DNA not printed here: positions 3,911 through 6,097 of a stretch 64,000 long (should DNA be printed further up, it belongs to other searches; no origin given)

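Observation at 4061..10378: ACP-centred tailoring module embedded in the glycan locus (FkbH-like loader + ACP + GNAT/FemAB acyltransferase + GT2-methyltransferase fusion + MaoC-SDR fusion)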

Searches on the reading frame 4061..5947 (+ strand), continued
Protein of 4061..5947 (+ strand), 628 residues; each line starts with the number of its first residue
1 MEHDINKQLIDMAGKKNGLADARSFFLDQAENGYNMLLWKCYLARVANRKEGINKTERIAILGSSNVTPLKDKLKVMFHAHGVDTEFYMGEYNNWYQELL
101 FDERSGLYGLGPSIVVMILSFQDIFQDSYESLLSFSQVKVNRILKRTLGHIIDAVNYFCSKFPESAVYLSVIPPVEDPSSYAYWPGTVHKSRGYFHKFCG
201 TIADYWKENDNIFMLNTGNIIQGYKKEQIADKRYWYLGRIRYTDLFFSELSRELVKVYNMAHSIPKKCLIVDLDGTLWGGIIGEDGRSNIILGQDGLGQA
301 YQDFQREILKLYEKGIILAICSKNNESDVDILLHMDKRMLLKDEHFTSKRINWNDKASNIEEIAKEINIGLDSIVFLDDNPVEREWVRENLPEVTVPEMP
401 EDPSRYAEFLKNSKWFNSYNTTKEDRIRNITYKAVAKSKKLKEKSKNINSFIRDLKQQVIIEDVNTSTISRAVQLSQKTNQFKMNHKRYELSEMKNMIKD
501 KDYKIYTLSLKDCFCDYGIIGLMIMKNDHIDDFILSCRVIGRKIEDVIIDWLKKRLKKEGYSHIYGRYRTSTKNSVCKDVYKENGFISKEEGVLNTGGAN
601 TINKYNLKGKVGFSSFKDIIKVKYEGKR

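Call 55: search_protein_families(library=pfam, proteins=[L005:163-1188:+, L005:1185-1961:+, L005:2279-3346:+, L005:3328-3573:+, L005:3570-3995:+, L005:3970-4704:+, L005:4757-5779:+, L005:5976-7046:+, L005:7043-7612:+, L005:8191-9498:+], max_evalue=0.001)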
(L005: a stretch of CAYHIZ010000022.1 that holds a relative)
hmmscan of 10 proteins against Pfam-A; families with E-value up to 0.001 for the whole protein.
L005:163-1188:+ (341 aa): 0 families

L005:1185-1961:+ (258 aa): 1 family
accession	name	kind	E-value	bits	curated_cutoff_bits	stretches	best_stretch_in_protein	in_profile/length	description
PF02522.19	Antibiotic_NAT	-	5.4e-32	111.6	25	1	25-242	2-231/232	Aminoglycoside 3-N-acetyltransferase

L005:2279-3346:+ (355 aa): 1 family
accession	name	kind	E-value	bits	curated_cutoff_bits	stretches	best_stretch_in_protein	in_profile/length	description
PF12689.13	Acid_PPase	-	1.7e-07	31.7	27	1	51-135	51-142/169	Acid Phosphatase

L005:3328-3573:+ (81 aa): 1 family
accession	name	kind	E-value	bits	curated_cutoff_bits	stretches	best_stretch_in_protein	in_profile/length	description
PF00550.31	PP-binding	-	5.1e-05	23.9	20.8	1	13-70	7-63/67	Phosphopantetheine attachment site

L005:3570-3995:+ (141 aa): 2 families
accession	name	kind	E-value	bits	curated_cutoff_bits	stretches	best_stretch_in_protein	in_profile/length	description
PF01575.25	MaoC_dehydratas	-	9.9e-22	77.3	27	1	24-117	17-111/123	MaoC like domain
PF13452.11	FAS1_DH_region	-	1.8e-08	35.1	22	1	23-128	12-120/132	FAS1-like, dehydratase domain region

L005:3970-4704:+ (244 aa): 5 families
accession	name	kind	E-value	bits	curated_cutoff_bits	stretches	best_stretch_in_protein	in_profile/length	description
PF13561.12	adh_short_C2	-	7.4e-33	114.5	27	1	50-235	43-230/236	Enoyl-(Acyl carrier protein) reductase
PF00106.31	adh_short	-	4.7e-23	82.1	26.6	1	17-191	3-189/195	short chain dehydrogenase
PF23441.1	SDR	-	2.2e-10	40.8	27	1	55-234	66-249/258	SDR-like rossmann domain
PF08659.16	KR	-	1.5e-07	32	22.6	1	18-136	4-136/180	KR domain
PF01370.27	Epimerase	-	2.5e-06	27.5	20.9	1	18-89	2-75/240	NAD dependent epimerase/dehydratase family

L005:4757-5779:+ (340 aa): 10 families
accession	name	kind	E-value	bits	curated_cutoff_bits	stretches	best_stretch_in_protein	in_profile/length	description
PF02719.21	Polysacc_synt_2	-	9.4e-100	334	20.2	1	9-281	1-291/293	Polysaccharide biosynthesis protein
PF01370.27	Epimerase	-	2.2e-21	76.8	20.9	1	9-219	1-227/240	NAD dependent epimerase/dehydratase family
PF01073.25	3Beta_HSD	-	2.1e-19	70.1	22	1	10-134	1-122/280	3-beta hydroxysteroid dehydrogenase/isomerase family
PF16363.11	GDP_Man_Dehyd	-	5.6e-14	52.8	27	1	10-173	1-188/332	GDP-mannose 4,6 dehydratase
PF13460.12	NAD_binding_10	-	6.3e-12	46.2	27.2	1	13-202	1-176/184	NAD(P)H-binding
PF04321.23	RmlD_sub_bind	-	1.4e-11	44.5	27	1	8-195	2-176/287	RmlD substrate binding domain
PF07993.18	NAD_binding_4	-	3e-09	36.8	20.1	1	11-130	1-138/258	Male sterility protein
PF00106.31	adh_short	-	8e-08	32.4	26.6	1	7-142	1-153/195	short chain dehydrogenase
PF05368.20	NmrA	-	3.7e-05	23.9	27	1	7-124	3-103/298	NmrA-like family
PF08659.16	KR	-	0.00017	22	22.6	1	8-86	2-90/180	KR domain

L005:5976-7046:+ (356 aa): 2 families
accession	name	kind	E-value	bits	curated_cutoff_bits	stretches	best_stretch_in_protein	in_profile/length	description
PF03102.20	NeuB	-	7.3e-83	278.2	22.1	1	45-283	3-240/241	NeuB family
PF08666.17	SAF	-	7.3e-12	46.1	21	1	299-355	2-62/63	SAF domain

L005:7043-7612:+ (189 aa): 1 family
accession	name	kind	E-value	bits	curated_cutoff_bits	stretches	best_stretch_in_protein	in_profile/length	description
PF02698.23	DUF218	-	2.1e-13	50.8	27.6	1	20-148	1-114/133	DUF218 domain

L005:8191-9498:+ (435 aa): 0 families

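Call 59: list_cluster_members(proteins=[window:4061-5944:+, window:5931-6170:+, window:7317-9107:+, window:9152-10378:-, window:3004-4032:+])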
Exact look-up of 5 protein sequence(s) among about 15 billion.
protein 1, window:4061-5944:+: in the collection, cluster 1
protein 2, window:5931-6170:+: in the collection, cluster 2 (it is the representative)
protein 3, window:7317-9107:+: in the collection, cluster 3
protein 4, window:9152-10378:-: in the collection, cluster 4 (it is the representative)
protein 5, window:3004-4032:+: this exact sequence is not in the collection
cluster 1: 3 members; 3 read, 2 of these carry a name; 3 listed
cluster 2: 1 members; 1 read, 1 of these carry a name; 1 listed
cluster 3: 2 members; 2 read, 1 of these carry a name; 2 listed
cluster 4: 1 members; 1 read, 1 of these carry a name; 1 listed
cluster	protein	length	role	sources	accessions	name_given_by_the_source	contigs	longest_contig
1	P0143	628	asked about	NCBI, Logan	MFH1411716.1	MAG: HAD-IIIC family phosphatase [Candidatus Omnitrophota bacterium]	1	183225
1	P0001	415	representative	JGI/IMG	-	-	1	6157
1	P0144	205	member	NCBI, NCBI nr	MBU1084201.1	MAG: hypothetical protein KKG84_03805, partial [Candidatus Omnitrophica bacterium] | hypothetical protein [Candidatus Omnitrophota bacterium]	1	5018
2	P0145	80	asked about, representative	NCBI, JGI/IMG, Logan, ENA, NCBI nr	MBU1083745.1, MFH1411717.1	MAG: acyl carrier protein [Candidatus Omnitrophota bacterium] | acyl carrier protein [Candidatus Omnitrophota bacterium]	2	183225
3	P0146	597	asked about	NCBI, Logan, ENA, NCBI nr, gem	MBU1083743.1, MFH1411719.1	MAG: methyltransferase domain-containing protein [Candidatus Omnitrophota bacterium] | methyltransferase domain-containing protein [Candidatus Omnitrophota bacterium]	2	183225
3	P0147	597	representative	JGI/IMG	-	-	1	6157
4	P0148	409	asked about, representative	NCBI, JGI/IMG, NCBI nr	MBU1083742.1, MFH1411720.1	MAG: SDR family oxidoreductase [Candidatus Omnitrophota bacterium] | SDR family oxidoreductase [Candidatus Omnitrophota bacterium]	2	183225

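Call 67: find_encoding_contigs(protein=P0088, flank=7000, max_places=1)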
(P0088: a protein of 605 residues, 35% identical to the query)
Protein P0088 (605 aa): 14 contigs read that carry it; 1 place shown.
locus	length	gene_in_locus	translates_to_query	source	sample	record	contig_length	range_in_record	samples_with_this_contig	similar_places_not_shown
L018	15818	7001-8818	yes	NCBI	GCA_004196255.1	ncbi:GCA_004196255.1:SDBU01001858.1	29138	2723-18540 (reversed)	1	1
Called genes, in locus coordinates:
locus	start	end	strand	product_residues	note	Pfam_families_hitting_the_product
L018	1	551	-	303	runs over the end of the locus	-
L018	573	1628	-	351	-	-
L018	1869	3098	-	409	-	PF00070:Pyr_redox (faint), PF00890:FAD_binding_2 (faint), PF01494:FAD_binding_3, PF03486:HI0933_like (faint), PF12831:FAD_oxidored (weak), PF01266:DAO (weak), PF08491:SE (weak), PF22578:GGR_cat, +3 more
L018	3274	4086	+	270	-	PF25084:LbH_EIF2B (faint), PF00132:Hexapep, PF14602:Hexapep_2 (weak)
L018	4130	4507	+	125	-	PF08915:tRNA-Thr_ED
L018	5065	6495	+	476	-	PF04851:ResIII (weak), PF00271:Helicase_C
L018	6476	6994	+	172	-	PF01648:ACPS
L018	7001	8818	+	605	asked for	PF21211:FkbH_N, PF12689:Acid_PPase (weak)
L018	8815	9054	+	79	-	-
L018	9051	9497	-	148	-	PF00132:Hexapep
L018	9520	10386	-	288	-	PF01522:Polysacc_deac_1, PF10096:DUF2334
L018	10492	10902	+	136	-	PF00903:Glyoxalase (weak), PF13669:Glyoxalase_4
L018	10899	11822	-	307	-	-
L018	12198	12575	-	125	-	PF19906:CGDB (weak), PF25653:HMG-CoA_red_N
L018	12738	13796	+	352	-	-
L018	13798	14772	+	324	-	-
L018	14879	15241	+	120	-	-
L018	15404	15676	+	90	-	-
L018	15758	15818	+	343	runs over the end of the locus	PF08240:ADH_N, PF16912:Glu_dehyd_C, PF00107:ADH_zinc_N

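Call 68: find_encoding_contigs(protein=P0024, flank=7000, max_places=1)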
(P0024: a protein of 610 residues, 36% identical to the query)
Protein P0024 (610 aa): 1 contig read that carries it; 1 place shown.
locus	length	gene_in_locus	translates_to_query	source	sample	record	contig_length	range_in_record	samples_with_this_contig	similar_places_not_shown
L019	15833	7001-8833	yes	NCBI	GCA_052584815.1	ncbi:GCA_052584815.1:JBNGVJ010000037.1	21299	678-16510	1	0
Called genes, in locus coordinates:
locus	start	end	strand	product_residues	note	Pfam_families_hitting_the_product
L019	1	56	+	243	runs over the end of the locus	?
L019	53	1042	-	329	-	-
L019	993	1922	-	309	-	-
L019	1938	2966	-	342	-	-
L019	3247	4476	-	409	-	PF00070:Pyr_redox (faint), PF00890:FAD_binding_2 (faint), PF01266:DAO (faint), PF01494:FAD_binding_3, PF03486:HI0933_like (faint), PF07992:Pyr_redox_2 (weak), PF13450:NAD_binding_8 (weak), PF22578:GGR_cat, +1 more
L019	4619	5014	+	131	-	PF08915:tRNA-Thr_ED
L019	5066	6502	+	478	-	PF00270:DEAD (faint), PF04851:ResIII, PF00271:Helicase_C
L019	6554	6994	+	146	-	PF01648:ACPS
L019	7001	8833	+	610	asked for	PF21211:FkbH_N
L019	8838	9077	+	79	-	-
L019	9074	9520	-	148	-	PF14602:Hexapep_2 (faint), PF00132:Hexapep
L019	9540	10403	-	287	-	PF01522:Polysacc_deac_1, PF10096:DUF2334 (weak)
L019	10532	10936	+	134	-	PF00903:Glyoxalase, PF13669:Glyoxalase_4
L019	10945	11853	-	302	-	-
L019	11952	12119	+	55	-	-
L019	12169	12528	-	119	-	PF19906:CGDB (weak), PF25653:HMG-CoA_red_N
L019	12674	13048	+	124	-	-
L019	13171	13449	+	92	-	-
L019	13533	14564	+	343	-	PF08240:ADH_N, PF16912:Glu_dehyd_C, PF00107:ADH_zinc_N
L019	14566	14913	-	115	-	PF02627:CMD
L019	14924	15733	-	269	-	PF21948:LplA-B_cat, PF03099:BPL_LplA_LipB (faint)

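Call 69: find_encoding_contigs(protein=P0086, flank=7000, max_places=1)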
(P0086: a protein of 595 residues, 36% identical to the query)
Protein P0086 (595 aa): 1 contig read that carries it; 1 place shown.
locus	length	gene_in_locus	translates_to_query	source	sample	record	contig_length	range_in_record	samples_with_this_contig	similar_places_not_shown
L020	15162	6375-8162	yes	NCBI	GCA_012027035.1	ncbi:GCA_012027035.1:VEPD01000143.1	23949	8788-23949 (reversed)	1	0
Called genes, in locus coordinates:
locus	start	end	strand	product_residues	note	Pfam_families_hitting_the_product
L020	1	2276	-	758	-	PF01326:PPDK_N, PF00391:PEP-utilizers, PF02896:PEP-utilizers_C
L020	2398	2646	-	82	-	-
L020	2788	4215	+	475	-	-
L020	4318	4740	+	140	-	PF01575:MaoC_dehydratas, PF13452:FAS1_DH_region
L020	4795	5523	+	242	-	PF00106:adh_short, PF13561:adh_short_C2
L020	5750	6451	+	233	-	PF13489:Methyltransf_23, PF13847:Methyltransf_31, PF08241:Methyltransf_11, PF08242:Methyltransf_12 (weak), PF13649:Methyltransf_25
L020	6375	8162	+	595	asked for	PF21211:FkbH_N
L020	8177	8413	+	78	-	-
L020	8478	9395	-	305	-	PF00535:Glycos_transf_2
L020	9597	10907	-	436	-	PF03721:UDPG_MGDP_dh_N, PF03446:NAD_binding_2, PF00984:UDPG_MGDP_dh, PF03720:UDPG_MGDP_dh_C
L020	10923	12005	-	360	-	PF01408:GFO_IDH_MocA, PF22725:GFO_IDH_MocA_C3, PF02894:GFO_IDH_MocA_C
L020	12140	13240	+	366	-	PF13641:Glyco_tranf_2_3, PF00535:Glycos_transf_2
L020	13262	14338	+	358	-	PF22674:C2185-like_N, PF05050:Methyltransf_21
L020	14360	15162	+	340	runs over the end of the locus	PF01073:3Beta_HSD, PF01370:Epimerase, PF02719:Polysacc_synt_2, PF04321:RmlD_sub_bind, PF05368:NmrA, PF13460:NAD_binding_10, PF16363:GDP_Man_Dehyd, PF08485:Polysacc_syn_2C, +2 more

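Call 70: find_encoding_contigs(protein=P0019, flank=7000, max_places=1)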
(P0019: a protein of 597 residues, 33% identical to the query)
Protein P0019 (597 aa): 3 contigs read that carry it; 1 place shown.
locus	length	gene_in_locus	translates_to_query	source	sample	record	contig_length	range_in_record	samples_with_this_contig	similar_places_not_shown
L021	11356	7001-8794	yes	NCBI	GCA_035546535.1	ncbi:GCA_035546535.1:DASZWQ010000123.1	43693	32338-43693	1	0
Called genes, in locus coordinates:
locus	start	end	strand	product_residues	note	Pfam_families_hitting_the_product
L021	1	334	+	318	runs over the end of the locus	PF00389:2-Hacid_dh, PF02826:2-Hacid_dh_C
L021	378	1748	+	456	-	PF01943:Polysacc_synt, PF13440:Polysacc_synt_3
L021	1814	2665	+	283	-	PF05721:PhyH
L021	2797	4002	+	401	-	PF01757:Acyl_transf_3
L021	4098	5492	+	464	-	-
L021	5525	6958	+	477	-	-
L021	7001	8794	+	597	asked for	-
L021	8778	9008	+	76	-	PF00550:PP-binding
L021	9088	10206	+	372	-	-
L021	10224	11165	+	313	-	PF01522:Polysacc_deac_1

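Call 71: find_encoding_contigs(protein=P0068, flank=7000, max_places=1)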
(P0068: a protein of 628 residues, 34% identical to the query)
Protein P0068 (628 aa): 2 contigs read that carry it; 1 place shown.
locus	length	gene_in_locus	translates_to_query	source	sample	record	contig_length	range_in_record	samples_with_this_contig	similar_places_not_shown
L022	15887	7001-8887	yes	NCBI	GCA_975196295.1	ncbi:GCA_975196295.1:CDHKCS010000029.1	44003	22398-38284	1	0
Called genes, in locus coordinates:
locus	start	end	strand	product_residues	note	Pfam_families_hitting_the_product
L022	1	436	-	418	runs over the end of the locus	PF01546:Peptidase_M20, PF07687:M20_dimer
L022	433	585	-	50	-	-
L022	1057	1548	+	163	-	PF25084:LbH_EIF2B (faint), PF25087:GMPPB_C (faint), PF00132:Hexapep, PF14602:Hexapep_2 (weak)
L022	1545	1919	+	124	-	-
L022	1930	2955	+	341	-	PF01408:GFO_IDH_MocA, PF02894:GFO_IDH_MocA_C, PF22725:GFO_IDH_MocA_C3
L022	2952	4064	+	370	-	PF00155:Aminotran_1_2, PF01041:DegT_DnrJ_EryC1, PF01053:Cys_Met_Meta_PP (weak)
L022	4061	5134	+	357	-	-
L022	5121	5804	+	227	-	PF25087:GMPPB_C (faint), PF25084:LbH_EIF2B, PF00132:Hexapep, PF14602:Hexapep_2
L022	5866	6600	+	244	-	PF13489:Methyltransf_23, PF08241:Methyltransf_11, PF08242:Methyltransf_12 (weak), PF13649:Methyltransf_25 (weak)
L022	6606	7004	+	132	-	PF00903:Glyoxalase, PF13468:Glyoxalase_3 (faint), PF13669:Glyoxalase_4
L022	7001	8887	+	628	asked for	PF21211:FkbH_N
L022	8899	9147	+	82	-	-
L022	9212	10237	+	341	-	PF01073:3Beta_HSD, PF01370:Epimerase, PF02719:Polysacc_synt_2, PF04321:RmlD_sub_bind, PF05368:NmrA, PF07993:NAD_binding_4, PF16363:GDP_Man_Dehyd, PF13460:NAD_binding_10, +1 more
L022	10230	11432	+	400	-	PF01041:DegT_DnrJ_EryC1, PF01053:Cys_Met_Meta_PP (faint)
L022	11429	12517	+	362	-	PF00535:Glycos_transf_2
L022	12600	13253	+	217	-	PF13489:Methyltransf_23, PF13649:Methyltransf_25, PF13847:Methyltransf_31 (faint), PF08241:Methyltransf_11, PF08242:Methyltransf_12 (weak)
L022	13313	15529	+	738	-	PF13231:PMT_2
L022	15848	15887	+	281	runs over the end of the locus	PF12679:ABC2_membrane_2, PF12730:ABC2_membrane_4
